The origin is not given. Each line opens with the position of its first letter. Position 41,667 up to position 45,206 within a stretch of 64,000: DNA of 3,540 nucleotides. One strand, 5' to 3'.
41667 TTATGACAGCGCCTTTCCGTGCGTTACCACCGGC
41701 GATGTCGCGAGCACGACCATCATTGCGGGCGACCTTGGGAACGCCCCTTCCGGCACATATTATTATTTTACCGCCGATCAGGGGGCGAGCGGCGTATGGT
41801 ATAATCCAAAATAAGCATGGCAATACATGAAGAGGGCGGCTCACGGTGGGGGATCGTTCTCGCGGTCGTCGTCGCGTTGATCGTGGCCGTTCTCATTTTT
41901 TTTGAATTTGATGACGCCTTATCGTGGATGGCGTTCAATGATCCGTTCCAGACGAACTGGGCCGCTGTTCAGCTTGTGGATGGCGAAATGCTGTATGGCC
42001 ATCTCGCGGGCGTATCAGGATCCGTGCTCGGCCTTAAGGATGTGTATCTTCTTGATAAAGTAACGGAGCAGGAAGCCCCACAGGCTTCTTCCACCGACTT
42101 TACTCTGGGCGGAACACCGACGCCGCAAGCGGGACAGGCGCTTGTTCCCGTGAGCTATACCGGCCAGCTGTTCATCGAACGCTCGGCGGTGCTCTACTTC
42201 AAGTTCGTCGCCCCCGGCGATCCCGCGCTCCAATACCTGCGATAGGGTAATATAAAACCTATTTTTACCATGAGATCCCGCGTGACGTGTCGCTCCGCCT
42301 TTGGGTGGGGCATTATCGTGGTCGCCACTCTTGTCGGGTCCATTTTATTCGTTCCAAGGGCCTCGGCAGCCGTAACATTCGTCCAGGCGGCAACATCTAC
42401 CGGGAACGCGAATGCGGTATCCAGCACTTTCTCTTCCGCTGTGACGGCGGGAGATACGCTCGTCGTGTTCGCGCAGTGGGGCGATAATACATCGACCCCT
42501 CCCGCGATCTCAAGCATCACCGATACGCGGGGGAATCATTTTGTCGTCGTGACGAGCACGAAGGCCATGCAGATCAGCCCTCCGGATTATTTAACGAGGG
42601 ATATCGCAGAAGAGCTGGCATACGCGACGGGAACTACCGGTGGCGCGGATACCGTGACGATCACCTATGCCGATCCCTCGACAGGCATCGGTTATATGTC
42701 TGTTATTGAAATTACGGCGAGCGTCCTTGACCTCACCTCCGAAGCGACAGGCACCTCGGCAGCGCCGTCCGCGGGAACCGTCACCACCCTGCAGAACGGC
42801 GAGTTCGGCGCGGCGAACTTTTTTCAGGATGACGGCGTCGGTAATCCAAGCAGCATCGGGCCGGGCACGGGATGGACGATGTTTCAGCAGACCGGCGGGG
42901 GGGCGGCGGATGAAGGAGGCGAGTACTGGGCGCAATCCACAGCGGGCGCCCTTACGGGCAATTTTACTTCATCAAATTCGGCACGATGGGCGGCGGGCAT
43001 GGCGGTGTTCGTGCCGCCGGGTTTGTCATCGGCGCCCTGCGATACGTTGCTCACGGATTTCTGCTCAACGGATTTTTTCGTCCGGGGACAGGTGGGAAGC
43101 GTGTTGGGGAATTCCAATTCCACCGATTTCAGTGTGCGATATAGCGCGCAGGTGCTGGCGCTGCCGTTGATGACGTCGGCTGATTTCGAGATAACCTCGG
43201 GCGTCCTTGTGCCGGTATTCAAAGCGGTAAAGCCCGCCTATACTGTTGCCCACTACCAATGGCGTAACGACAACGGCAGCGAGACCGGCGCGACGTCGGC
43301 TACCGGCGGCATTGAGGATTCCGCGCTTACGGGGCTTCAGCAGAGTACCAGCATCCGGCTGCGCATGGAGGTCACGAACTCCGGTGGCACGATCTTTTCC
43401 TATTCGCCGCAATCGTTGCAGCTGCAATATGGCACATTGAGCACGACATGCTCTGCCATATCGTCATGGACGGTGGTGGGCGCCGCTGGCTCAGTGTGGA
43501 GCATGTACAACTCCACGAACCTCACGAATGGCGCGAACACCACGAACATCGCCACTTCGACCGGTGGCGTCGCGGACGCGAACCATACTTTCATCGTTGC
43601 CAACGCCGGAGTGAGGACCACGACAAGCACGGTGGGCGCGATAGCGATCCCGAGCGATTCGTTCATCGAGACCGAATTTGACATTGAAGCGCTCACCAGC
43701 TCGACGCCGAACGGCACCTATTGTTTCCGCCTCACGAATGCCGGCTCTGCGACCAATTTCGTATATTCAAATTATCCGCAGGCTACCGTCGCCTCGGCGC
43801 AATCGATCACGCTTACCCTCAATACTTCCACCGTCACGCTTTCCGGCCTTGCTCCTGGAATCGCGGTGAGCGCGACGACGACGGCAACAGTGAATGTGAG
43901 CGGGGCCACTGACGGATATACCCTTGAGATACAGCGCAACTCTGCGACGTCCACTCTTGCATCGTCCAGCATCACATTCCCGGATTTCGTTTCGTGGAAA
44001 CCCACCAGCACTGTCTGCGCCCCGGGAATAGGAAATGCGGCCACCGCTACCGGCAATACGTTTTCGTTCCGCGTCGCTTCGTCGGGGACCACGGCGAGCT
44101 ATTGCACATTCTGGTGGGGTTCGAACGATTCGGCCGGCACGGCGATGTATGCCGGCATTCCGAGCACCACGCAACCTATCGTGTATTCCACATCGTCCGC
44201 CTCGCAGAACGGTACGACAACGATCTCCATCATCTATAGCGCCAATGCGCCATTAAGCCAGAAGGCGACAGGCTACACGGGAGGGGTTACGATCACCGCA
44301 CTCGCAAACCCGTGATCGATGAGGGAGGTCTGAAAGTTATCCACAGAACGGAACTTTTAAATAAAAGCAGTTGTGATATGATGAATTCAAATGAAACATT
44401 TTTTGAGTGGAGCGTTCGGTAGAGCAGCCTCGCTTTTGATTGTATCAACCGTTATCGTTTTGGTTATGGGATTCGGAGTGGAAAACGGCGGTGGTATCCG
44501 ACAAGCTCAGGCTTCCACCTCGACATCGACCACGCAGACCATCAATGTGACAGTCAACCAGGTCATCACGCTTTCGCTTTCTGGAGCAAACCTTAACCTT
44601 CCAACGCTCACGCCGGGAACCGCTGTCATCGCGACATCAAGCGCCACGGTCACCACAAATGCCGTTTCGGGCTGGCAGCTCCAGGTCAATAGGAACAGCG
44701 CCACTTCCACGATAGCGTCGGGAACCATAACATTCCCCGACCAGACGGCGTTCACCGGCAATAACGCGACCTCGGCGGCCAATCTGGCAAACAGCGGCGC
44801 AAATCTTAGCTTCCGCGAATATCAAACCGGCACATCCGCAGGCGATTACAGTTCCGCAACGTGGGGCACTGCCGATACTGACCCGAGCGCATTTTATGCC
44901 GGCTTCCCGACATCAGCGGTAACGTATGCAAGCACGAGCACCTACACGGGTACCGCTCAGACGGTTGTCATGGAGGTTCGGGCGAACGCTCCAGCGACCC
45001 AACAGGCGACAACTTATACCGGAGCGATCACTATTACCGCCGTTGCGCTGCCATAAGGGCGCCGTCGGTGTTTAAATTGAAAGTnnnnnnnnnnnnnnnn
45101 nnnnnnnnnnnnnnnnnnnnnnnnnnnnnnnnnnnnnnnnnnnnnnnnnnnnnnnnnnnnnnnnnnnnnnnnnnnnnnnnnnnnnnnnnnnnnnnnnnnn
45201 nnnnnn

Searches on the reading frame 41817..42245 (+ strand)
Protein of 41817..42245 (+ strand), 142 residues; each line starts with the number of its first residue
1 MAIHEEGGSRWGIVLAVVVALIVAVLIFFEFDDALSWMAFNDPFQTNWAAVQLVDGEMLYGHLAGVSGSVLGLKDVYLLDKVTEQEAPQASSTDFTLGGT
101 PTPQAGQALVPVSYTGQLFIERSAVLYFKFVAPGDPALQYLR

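Call 45: search_protein_families(library=pfam, proteins=[window:41817-42245:+], max_evalue=0.1)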
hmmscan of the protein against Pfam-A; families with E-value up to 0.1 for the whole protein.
window:41817-42245:+ (142 aa): 1 family
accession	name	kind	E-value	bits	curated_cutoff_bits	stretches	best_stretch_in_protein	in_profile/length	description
PF12555.13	SteA-like_C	-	0.021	15.3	26.4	1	11-38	17-44/52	SteA-like C-terminal domain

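Call 46: search_protein_families(library=ncbifam, proteins=[window:41817-42245:+], max_evalue=0.1)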
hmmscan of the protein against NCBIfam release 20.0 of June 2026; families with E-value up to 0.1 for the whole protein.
window:41817-42245:+ (142 aa): 0 families

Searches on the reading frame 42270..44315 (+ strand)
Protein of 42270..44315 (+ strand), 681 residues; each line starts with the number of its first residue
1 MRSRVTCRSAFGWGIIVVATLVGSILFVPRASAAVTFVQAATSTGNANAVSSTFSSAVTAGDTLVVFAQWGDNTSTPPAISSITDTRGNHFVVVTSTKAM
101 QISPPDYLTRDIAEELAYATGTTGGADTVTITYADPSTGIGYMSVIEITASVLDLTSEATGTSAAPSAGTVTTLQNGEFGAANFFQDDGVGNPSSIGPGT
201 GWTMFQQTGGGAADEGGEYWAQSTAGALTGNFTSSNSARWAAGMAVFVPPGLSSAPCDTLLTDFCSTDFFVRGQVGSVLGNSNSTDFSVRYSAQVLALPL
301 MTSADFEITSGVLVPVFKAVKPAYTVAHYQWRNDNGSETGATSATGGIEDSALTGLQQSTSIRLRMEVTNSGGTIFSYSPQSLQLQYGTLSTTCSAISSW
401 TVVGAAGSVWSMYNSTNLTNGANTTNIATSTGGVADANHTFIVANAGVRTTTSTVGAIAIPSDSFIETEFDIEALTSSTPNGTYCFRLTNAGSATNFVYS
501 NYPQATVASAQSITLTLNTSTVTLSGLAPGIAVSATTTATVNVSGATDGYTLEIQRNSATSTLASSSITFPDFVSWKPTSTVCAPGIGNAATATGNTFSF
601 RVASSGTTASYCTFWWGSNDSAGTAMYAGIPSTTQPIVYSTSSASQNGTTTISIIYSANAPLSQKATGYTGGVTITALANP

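Call 3: search_protein_families(library=pfam, proteins=[window:42270-44315:+], max_evalue=1)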
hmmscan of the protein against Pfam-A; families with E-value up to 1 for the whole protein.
window:42270-44315:+ (681 aa): 1 family
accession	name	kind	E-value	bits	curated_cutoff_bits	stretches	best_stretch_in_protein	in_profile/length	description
PF05938.17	Self-incomp_S1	-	0.21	12.6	24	1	596-625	36-64/104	Plant self-incompatibility protein S1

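Call 4: search_protein_families(library=ncbifam, proteins=[window:42270-44315:+], max_evalue=1)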
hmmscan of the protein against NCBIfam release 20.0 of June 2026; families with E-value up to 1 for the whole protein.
window:42270-44315:+ (681 aa): 0 families

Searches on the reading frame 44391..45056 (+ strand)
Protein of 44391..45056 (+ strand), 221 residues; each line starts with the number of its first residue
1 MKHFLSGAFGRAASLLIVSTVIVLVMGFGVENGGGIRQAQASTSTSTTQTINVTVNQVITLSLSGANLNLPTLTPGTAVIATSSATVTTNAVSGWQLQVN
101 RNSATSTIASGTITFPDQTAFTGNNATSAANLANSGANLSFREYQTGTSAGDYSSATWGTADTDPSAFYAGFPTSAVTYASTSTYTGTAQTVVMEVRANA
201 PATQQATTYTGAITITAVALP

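Call 3: search_protein_families(library=pfam, proteins=[window:44391-45056:+], max_evalue=1)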
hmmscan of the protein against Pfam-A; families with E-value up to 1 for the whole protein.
window:44391-45056:+ (221 aa): 0 families

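Call 4: search_protein_families(library=ncbifam, proteins=[window:44391-45056:+], max_evalue=1)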
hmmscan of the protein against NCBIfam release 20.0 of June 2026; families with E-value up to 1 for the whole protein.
window:44391-45056:+ (221 aa): 1 family
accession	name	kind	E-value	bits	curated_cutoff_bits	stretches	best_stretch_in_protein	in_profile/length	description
NF058581.1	CPR_Pam_pilin_C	domain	0.11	12.5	55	1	65-219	3-146/148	Pam pilus system pilin subunit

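Call 34: search_solved_structures(query=window:44391-45056:+, max_evalue=10, show_alignments=2)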
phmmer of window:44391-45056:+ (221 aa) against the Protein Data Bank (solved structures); distinct sequences matched with E-value up to 10: 0.

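Call 58: search_protein_representatives(protein=window:44391-45053:+)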
Query: 221 residues. Proteins with E-value up to 0.001 (for the whole library): 131; up to 1e-10: 53; up to 1e-30: 7. The best 131 are listed.
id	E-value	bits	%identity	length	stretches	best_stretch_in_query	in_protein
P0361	4.0e-63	228.9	64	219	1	16-221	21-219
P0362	1.1e-49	185.1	52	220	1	12-221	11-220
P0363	3.6e-42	160.6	52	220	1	23-221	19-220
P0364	1.7e-40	155.1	51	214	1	21-221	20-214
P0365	1.4e-33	132.6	56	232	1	36-221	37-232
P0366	4.9e-32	127.6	44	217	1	22-221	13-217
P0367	4.7e-31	124.4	48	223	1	32-219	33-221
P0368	8.8e-30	120.2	45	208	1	34-220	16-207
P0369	1.9e-28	115.9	45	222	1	43-218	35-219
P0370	2.6e-28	115.4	47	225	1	43-221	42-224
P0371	1.4e-27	113.1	50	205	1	55-218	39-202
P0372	5.4e-26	107.9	44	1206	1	45-221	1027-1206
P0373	1.3e-25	106.6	65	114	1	9-115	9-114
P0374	5.5e-24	101.3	51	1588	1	50-221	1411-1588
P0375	2.4e-22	96.0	37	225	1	39-219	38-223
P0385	1.0e-16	77.6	39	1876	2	46-221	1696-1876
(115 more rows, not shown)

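Call 60: search_protein_families(library=ncbifam, alignment_id=A4, max_evalue=0.01)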
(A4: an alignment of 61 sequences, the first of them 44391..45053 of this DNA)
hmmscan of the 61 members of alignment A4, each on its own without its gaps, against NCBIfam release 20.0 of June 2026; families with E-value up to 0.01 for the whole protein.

A. member 1, window:44391-45053:+ (221 aa): 0 families

B. families by the number of members that match (of 61 scanned): 5 families
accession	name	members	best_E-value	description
NF058581.1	CPR_Pam_pilin_C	24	1e-08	Pam pilus system pilin subunit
NF058579.1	CPR_pilus_PamT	11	2.1e-14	CPR-type pilus protein PamT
NF011734.0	PRK15187.1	1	0.0058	fimbrial protein BcfA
NF042413.1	NGO_0222_fam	1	0.0064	NGO_0222 family membrane protein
TIGR02872.1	spore_ytvI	1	0.0088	sporulation integral membrane protein YtvI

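Call 61: search_protein_families(library=pfam, alignment_id=A4, max_evalue=0.01)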
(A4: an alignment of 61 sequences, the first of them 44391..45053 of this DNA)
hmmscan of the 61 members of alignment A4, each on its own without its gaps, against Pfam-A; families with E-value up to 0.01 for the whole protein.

A. member 1, window:44391-45053:+ (221 aa): 0 families

B. families by the number of members that match (of 61 scanned): 4 families
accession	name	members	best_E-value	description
PF22680.2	Glyco_hydro_123_N_2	1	0.0012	Glycoside hydrolase 123 N-terminal domain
PF14352.11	DUF4402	1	0.002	Domain of unknown function (DUF4402)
PF19407.5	DUF5979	1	0.0056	Domain of unknown function (DUF5979)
PF03903.18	Phage_T4_gp36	1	0.0084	Phage T4 tail fibre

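Call 92: search_solved_structures(query=A4, max_evalue=10, show_alignments=2)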
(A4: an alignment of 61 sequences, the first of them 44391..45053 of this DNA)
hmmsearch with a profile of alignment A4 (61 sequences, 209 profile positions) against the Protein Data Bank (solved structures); distinct sequences matched with E-value up to 10: 2.
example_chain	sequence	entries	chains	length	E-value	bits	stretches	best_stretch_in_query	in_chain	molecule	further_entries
8kb2_A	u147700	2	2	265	0.061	16.2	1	67-121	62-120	LPXTG-motif cell wall anchor domain protein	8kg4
8k2h_B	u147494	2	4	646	0.29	14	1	178-207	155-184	Oligosaccharide/Monosaccharide-releasing beta-N-acetylhexosaminidase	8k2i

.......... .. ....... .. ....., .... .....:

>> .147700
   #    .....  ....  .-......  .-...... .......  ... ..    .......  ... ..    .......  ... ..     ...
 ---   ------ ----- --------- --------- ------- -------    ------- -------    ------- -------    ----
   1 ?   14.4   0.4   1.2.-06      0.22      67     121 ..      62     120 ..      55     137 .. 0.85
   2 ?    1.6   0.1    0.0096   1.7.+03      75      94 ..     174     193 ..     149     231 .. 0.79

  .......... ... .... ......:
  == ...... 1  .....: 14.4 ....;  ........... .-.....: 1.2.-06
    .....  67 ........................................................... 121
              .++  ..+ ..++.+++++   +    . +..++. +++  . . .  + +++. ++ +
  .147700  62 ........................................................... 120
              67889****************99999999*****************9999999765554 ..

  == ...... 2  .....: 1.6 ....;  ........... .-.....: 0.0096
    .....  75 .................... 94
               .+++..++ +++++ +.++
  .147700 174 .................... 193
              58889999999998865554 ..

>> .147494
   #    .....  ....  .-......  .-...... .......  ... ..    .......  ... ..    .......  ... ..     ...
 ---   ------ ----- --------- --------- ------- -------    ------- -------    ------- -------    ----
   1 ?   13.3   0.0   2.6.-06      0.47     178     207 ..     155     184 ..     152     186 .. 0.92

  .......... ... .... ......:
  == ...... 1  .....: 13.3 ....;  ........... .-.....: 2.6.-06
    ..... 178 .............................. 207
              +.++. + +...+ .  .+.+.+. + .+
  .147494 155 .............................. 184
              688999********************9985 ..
